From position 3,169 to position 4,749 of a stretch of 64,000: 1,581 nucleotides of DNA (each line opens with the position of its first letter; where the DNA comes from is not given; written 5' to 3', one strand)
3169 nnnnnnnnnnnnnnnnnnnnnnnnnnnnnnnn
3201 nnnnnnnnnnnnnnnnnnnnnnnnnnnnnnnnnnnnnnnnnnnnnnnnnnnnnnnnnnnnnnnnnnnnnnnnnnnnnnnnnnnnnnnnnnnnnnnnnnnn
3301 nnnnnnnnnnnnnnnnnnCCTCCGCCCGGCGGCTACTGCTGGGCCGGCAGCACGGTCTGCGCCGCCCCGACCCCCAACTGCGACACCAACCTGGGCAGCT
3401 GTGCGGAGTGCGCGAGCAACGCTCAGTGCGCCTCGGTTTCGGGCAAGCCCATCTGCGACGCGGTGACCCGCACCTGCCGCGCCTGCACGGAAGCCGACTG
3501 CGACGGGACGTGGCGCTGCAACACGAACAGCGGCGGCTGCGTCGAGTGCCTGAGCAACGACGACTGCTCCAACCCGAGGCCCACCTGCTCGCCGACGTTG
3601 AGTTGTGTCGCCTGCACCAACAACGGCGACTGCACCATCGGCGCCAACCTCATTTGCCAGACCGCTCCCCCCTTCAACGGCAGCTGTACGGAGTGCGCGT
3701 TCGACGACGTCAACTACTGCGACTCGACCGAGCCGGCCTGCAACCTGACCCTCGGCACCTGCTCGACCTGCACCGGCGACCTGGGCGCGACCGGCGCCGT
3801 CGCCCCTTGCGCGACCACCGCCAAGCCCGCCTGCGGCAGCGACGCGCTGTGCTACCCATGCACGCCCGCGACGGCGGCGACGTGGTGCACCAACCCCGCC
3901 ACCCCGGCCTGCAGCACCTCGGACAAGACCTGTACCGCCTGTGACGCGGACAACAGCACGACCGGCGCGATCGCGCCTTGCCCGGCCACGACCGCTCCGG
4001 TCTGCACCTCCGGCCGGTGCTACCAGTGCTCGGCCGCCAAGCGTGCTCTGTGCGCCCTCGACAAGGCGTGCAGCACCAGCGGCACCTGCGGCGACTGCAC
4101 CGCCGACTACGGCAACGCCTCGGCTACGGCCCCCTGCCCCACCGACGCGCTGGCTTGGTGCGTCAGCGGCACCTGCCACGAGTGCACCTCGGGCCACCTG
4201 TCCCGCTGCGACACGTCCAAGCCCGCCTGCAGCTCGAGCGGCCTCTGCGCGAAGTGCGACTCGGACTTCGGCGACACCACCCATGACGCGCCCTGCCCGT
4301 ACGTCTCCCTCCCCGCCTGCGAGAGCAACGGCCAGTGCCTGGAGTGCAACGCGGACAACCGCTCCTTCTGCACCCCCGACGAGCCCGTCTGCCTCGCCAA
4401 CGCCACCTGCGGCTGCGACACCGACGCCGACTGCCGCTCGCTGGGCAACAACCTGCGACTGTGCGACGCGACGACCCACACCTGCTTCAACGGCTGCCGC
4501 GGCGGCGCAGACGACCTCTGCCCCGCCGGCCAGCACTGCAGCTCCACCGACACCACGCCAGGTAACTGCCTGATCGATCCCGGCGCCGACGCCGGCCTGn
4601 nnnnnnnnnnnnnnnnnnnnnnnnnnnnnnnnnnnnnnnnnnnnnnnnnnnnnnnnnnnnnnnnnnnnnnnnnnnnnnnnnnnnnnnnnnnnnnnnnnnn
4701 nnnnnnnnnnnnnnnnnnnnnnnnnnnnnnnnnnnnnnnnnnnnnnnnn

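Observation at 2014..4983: Composite secreted protein with a Gly-rich beta-helix-like region, Cys-rich repeats and a MYXO-CTERM tail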

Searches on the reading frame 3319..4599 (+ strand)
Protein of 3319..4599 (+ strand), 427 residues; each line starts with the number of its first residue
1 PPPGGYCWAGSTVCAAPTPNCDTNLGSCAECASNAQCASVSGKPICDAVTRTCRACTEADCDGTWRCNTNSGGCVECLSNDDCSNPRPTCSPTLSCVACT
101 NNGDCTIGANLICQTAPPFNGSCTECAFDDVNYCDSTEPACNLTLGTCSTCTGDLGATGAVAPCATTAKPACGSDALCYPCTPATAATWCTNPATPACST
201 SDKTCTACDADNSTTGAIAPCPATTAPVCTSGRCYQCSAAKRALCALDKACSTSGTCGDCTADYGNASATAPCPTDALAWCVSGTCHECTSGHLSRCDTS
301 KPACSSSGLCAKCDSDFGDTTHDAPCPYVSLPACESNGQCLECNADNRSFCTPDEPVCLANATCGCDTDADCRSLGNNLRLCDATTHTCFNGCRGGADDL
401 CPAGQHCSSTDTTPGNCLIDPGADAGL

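Call 33: find_homologous_proteins(query=window:3319-4599:+)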
Query window:3319-4599:+ (427 aa): 3 proteins with E <= 0.001 among 2231 candidates.
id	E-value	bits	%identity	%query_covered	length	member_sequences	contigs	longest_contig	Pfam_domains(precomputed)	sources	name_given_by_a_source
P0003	1.4e-92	329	48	99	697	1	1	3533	-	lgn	-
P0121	9.1e-5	40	39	33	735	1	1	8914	PF27011.1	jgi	jgi:MYXO-CTERM domain-containing protein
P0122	1.7e-4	39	33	83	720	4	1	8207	-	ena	-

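Call 34: search_protein_families(library=ncbifam, proteins=[window:3319-4599:+], max_evalue=10)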
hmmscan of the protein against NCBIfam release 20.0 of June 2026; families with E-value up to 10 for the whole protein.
window:3319-4599:+ (427 aa): 0 families
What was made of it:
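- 3337..4569 (+): Cys-rich stalk, aa 442-852: 64 Cys in about 15-16 four-Cys modules (C-x5-9-C-x2-C-x5-12-C). No curated repeat model is reached (call 34).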

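Call 53: predict_structure(alignment_id=A2)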
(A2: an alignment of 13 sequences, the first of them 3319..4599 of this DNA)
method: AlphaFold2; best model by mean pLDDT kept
length: 427 residues; sequences in the alignment: 13
mean_pLDDT: 62.4   pTM: 0.32
mean pLDDT of the five models: 62.4, 59.2, 56.7, 54.8, 54.5
residues with pLDDT >= 90: 4; 70-90: 106; 50-70: 227; < 50: 90
segments of 3 or more residues with pLDDT < 50: 1-27, 85-88, 105-110, 155-159, 166-169, 211-217, 262-272, 274-279, 315-322
pLDDT, mean of each block of 10 residues (from residue 1): 37 40 48 64 65 75 69 68 54 57 48 54 54 63 67 52 49 65 64 65 65 48 58 67 60 62 43 48 58 63 63 49 55 63 77 85 86 82 88 75 85 84 59
secondary structure, 60 per line:
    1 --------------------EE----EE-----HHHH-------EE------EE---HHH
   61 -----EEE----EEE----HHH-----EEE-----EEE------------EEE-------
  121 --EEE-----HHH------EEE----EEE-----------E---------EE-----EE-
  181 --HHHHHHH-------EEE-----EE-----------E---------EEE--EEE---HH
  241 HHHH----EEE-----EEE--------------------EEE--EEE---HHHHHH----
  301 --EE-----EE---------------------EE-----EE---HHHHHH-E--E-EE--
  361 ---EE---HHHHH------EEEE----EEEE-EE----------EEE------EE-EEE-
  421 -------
elements in order: H34-37 E66-68 E73-75 E88-90 E96-98 E111-113 E123-125 E140-142 E147-149 H183-189 E197-199 E228-230 E233-235 H239-244 E249-251 E257-259 E280-282 E285-287 H291-296 H345-350 H369-373 E380-383 E388-391 E405-407 E417-419
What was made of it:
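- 3337..4569 (+): The AF2 model has low confidence, pLDDT 62, and shows short hairpins and helices (call 53).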

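Call 57: fold_search(model_id=the predicted structure, library=pdb)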
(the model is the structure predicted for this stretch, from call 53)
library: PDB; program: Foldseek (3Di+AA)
matches with E <= 10: 32; with E <= 0.001: 0
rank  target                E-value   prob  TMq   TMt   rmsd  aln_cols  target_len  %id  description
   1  5z5k_B                2.6e-01  0.38  0.08  0.36   7.8        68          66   20  Structure of the DCC-Draxin complex (released 2018-06-20)
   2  3me4_B                1.1e+00  0.03  0.08  0.16  14.7       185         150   12  Crystal structure of mouse RANK (released 2010-06-02)
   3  9cu8_B                1.2e+00  0.04  0.07  0.13  13.8       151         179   17  Crystal Structure of TNFR2 TNFR2_mb1 Complex (released 2024-12-04)
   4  7fh1_A                2.0e+00  0.06  0.09  0.05  10.7       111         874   17  Structure of the human Meckelin (released 2021-12-01)
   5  3mbw_A                2.4e+00  0.06  0.06  0.08  10.3        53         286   19  Crystal structure of the human ephrin A2 LBD and CRD domains in complex with ephrin A1 (released 2010-06-09)
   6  9oz8_B                2.7e+00  0.01  0.08  0.06  32.6       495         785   11  Cryo-EM structure of chicken NEL dimer bound with one human NICOL. (released 2026-02-25)
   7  6oge_A                2.9e+00  0.01  0.08  0.07  15.5       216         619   16  Cryo-EM structure of Her2 extracellular domain-Trastuzumab Fab-Pertuzumab Fab complex (released 2019-05-15)
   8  9gjf_H                3.1e+00  0.01  0.12  0.08  40.0       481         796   15  Entamoeba histolytica Gal/GalNAc lectin in presence of monoclonal antibody CP33-H/L-LA22, mode 3 (released 2026-02-11)
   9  8em7_A                3.3e+00  0.01  0.09  0.02  39.9       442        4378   14  Cryo-EM structure of LRP2 at pH 5.2 (released 2023-02-08)
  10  8yx9_A                3.5e+00  0.02  0.08  0.16  14.4       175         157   13  CD40 in complex with Dacetuzumab Fab (released 2024-05-08)
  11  6a3w_C                3.7e+00  0.02  0.10  0.20  10.2       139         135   13  Complex structure of 4-1BB and utomilumab (released 2018-10-10)
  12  8cdd_A                4.0e+00  0.02  0.09  0.07  12.3       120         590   24  PfRH5-PfCyRPA-PfRIPR complex from Plasmodium falciparum bound to antibody Cy.003 (released 2023-10-25)
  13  3qbq_B                4.2e+00  0.01  0.07  0.13  13.9       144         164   13  Crystal structure of extracellular domains of mouse RANK-RANKL complex (released 2011-03-02)
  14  6a3v_D                4.8e+00  0.02  0.09  0.20  11.4       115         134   16  Complex structure of human 4-1BB and 4-1BBL (released 2018-10-10)
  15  5l36_B                5.8e+00  0.04  0.06  0.13   8.0        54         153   15  Crystal Structure of a human FasL mutant in complex with human DcR3 (released 2016-09-07)
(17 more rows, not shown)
